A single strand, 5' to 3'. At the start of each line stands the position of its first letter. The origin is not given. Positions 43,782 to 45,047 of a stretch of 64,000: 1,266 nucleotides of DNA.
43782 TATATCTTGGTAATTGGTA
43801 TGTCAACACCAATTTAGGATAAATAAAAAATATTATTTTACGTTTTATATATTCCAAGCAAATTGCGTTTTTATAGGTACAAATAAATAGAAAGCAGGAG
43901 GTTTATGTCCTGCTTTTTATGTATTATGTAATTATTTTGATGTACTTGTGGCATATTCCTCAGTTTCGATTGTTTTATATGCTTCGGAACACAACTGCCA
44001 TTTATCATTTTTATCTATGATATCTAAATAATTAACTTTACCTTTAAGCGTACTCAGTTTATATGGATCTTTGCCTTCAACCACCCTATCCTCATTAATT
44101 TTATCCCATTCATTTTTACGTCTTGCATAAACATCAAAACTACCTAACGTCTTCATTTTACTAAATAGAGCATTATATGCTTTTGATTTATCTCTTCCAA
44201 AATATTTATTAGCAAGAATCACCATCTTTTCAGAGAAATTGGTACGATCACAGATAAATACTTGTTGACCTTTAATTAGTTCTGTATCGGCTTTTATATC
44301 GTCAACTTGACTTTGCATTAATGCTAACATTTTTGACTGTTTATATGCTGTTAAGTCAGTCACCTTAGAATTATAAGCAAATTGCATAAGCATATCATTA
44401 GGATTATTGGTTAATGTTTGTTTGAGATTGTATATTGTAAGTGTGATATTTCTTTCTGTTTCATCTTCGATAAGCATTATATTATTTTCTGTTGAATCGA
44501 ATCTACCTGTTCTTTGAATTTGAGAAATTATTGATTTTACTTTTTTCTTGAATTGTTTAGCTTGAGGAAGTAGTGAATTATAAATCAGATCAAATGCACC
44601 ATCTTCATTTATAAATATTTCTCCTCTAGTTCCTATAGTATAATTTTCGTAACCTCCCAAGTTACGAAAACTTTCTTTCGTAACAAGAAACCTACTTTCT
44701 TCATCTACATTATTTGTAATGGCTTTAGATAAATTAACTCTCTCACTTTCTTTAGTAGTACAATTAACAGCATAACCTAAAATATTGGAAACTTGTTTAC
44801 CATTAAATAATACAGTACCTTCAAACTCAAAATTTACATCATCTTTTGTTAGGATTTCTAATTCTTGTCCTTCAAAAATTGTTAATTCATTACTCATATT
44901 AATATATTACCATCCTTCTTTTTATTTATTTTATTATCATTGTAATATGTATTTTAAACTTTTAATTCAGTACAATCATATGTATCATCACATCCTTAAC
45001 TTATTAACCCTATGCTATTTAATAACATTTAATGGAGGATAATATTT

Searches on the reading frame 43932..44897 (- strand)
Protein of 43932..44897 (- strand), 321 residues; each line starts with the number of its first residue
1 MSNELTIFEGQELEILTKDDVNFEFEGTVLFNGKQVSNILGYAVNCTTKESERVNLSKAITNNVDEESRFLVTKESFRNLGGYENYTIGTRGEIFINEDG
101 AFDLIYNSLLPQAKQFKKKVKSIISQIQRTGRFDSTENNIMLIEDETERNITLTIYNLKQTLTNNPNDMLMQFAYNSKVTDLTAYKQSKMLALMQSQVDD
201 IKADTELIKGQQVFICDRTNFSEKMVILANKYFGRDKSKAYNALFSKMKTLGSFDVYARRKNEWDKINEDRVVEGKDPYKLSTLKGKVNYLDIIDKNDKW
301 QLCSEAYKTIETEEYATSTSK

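Call 24: search_protein_families(library=phrogs, proteins=[window:43932-44897:-], max_evalue=0.00001)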
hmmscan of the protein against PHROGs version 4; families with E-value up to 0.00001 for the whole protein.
window:43932-44897:- (321 aa): 6 families
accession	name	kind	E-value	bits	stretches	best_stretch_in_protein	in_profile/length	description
phrog_463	-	transcription regulation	2.8e-14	54.2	1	1-211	1-160/250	anti-repressor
phrog_130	-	transcription regulation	6.5e-11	42.9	1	1-162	156-293/480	anti-repressor Ant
phrog_2899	-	transcription regulation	6.1e-09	36.9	1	1-163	3-143/263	anti-repressor Ant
phrog_2011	-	transcription regulation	5.7e-08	33.8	1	22-148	16-131/275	anti-repressor Ant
phrog_24129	-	unknown function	8e-08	32.8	1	1-43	1-36/53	-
phrog_9976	-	transcription regulation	9.1e-06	26.6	0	75-210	52-171/188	anti-repressor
